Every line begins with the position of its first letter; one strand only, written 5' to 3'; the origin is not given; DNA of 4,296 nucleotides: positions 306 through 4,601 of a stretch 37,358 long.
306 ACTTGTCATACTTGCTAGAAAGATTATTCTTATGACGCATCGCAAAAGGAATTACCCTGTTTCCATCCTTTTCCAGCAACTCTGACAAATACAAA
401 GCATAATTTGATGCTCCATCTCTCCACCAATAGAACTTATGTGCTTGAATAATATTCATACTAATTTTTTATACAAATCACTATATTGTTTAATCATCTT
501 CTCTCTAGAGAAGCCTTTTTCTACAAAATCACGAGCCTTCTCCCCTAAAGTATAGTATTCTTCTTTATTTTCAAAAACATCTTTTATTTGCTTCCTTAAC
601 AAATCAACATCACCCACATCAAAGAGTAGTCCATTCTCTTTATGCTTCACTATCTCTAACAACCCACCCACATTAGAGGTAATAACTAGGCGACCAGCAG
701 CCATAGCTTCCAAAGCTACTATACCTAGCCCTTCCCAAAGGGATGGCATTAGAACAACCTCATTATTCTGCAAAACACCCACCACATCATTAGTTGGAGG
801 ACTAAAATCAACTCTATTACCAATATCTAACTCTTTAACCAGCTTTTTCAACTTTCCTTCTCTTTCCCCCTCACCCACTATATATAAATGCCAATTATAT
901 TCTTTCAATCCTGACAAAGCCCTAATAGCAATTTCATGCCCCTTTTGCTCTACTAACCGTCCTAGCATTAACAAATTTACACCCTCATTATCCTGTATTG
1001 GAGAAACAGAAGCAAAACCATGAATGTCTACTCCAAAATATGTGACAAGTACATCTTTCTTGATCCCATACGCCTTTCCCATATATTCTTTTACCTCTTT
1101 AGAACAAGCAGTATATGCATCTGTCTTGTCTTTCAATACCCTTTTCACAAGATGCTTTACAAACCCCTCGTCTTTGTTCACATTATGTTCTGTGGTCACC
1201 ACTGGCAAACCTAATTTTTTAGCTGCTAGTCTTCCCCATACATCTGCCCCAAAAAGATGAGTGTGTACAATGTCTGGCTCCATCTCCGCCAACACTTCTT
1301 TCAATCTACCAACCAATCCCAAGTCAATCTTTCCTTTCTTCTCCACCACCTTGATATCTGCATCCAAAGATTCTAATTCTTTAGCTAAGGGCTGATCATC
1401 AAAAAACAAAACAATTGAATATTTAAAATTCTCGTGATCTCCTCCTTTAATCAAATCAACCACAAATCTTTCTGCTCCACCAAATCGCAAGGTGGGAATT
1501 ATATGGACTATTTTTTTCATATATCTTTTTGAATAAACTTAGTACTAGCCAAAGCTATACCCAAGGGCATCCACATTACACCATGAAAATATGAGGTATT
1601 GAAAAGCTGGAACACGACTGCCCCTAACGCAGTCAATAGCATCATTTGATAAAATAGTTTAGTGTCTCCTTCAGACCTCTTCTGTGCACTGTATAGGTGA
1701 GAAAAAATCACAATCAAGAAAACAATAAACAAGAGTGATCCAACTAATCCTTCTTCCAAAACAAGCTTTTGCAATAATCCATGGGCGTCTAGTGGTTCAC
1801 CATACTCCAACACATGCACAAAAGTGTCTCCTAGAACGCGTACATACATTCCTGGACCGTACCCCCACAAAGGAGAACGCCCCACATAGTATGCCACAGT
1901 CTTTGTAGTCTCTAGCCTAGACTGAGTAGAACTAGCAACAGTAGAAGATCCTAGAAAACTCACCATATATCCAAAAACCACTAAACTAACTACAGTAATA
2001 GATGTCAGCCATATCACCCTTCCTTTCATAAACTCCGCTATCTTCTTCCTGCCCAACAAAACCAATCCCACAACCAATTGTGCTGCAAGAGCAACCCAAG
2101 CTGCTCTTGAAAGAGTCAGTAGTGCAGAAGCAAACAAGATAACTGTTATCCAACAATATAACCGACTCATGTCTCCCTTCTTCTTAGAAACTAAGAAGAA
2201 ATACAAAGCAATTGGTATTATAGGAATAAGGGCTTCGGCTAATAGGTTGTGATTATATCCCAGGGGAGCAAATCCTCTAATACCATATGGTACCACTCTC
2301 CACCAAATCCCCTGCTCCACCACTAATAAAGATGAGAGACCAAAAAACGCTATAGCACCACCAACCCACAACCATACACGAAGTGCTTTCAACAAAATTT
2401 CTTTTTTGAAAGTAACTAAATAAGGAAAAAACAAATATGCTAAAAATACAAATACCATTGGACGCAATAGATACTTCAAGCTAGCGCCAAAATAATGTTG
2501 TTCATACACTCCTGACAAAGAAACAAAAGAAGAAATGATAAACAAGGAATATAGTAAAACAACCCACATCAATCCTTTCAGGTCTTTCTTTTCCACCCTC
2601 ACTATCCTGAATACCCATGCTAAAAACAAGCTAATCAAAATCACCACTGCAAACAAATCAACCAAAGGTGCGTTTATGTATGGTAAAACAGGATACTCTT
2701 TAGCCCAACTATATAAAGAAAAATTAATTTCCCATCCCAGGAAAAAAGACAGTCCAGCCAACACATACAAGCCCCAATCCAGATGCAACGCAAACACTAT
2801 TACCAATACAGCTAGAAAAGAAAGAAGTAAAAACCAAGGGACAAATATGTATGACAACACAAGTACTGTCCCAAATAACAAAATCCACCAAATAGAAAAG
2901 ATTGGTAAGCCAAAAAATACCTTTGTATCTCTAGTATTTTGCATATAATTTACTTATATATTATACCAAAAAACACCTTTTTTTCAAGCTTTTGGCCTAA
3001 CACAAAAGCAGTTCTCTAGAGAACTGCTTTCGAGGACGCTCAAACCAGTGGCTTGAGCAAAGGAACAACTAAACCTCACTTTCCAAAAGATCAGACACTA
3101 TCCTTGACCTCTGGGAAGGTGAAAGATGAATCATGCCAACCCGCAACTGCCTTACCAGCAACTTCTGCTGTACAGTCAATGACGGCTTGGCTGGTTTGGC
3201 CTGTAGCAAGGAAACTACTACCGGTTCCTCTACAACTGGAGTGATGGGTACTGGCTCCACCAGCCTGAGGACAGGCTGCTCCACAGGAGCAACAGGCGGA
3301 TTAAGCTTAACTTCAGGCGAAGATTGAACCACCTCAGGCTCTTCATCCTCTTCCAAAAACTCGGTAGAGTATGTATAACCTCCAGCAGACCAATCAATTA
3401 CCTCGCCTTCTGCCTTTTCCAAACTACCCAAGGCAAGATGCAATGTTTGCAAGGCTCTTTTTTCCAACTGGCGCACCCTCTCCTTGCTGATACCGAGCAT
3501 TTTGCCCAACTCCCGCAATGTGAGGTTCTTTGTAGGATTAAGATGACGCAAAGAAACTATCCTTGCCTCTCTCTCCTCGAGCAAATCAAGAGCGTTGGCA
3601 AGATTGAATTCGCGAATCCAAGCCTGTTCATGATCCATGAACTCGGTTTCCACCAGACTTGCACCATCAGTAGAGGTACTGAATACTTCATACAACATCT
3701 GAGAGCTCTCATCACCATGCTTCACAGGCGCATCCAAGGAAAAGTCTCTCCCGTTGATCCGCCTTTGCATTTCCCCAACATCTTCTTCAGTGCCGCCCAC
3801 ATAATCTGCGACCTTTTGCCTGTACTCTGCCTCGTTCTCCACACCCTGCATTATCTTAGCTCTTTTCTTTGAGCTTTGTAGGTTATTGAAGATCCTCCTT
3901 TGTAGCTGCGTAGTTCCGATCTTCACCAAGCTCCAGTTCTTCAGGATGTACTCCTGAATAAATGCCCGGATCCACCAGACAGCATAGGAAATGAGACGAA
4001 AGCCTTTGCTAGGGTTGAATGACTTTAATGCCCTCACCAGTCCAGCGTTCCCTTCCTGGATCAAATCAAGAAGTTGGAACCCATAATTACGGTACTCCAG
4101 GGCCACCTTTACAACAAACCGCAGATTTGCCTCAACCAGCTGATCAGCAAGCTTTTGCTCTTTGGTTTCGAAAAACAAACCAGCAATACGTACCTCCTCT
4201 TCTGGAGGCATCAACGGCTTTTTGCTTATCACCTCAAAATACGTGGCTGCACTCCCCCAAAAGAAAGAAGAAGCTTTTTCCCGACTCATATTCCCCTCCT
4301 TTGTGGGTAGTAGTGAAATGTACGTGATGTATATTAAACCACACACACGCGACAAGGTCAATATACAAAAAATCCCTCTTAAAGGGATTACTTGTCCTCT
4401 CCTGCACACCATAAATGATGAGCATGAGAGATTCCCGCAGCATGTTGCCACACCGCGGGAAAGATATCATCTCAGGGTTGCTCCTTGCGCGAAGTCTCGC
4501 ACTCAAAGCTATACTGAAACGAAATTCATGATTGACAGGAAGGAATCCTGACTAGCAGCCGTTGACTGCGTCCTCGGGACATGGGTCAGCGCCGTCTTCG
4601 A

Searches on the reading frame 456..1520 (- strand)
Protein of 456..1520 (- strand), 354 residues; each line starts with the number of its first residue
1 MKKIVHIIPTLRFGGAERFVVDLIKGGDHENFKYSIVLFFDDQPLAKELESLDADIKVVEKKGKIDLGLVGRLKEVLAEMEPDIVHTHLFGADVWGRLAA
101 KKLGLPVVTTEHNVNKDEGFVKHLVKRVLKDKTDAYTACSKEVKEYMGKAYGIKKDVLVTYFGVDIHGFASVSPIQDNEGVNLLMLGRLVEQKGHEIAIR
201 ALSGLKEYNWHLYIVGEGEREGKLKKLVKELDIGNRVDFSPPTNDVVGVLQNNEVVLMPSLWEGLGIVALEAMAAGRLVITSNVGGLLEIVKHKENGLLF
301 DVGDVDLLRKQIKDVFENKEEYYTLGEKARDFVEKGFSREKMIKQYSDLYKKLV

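Call 9: search_protein_families(library=pfam, proteins=[window:456-1520:-], max_evalue=0.001)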
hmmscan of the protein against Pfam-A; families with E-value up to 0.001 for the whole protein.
window:456-1520:- (354 aa): 7 families
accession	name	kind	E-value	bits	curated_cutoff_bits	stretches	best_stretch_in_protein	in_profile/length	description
PF00534.26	Glycos_transf_1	-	5.8e-42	143.6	26.4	1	183-331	18-171/172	Glycosyl transferases group 1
PF13692.12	Glyco_trans_1_4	-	2.2e-33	116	27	1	182-318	3-142/142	Glycosyl transferases group 1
PF13439.12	Glyco_transf_4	-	2.4e-23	83.5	28.5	1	13-166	1-168/170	Glycosyltransferase Family 4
PF20706.3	GT4-conflict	-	3e-14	53.3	26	1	152-294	170-323/385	Family 4 Glycosyltransferase in conflict systems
PF13579.12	Glyco_trans_4_4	-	2.1e-09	38.3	29.7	1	14-156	1-150/158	Glycosyl transferase 4-like domain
PF13524.12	Glyco_trans_1_2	-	2.2e-05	24.9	25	1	208-345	13-141/144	Glycosyl transferase-like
PF13477.12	Glyco_trans_4_2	-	3.3e-05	24.5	23.4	1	50-130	39-130/139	Glycosyl transferase 4-like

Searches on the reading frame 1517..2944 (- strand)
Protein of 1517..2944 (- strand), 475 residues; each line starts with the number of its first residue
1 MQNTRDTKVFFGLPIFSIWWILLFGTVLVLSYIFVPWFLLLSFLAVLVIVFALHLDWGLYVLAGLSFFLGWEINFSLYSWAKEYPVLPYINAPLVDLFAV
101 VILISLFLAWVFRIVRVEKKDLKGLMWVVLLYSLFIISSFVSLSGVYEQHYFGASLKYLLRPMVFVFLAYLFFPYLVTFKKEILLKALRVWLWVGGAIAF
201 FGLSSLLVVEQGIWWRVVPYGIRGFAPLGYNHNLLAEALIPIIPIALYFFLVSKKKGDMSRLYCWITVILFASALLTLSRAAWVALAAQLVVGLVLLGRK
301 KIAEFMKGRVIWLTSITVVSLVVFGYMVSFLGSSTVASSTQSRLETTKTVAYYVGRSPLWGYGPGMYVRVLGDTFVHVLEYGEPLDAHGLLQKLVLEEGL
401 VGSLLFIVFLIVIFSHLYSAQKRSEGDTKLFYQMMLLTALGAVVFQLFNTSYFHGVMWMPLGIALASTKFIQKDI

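Call 8: search_protein_families(library=pfam, proteins=[window:1517-2944:-], max_evalue=0.001)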
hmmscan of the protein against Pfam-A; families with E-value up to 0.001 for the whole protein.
window:1517-2944:- (475 aa): 1 family
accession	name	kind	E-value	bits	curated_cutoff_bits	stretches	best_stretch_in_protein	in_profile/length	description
PF04932.20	Wzy_C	-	2.6e-08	34.2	31.7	1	266-407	2-149/149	O-Antigen ligase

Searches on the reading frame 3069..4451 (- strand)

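Call 8: search_protein_families(library=pfam, proteins=[window:3069-4451:-], max_evalue=0.001)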
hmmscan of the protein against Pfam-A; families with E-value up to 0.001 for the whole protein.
window:3069-4451:- (460 aa): 2 families
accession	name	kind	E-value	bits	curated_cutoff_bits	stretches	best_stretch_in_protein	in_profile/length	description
PF04542.20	Sigma70_r2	-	1e-16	60.9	24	1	105-173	1-69/71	Sigma-70 region 2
PF04545.22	Sigma70_r4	-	4.6e-15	55.3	24.1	1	287-337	1-48/50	Sigma-70, region 4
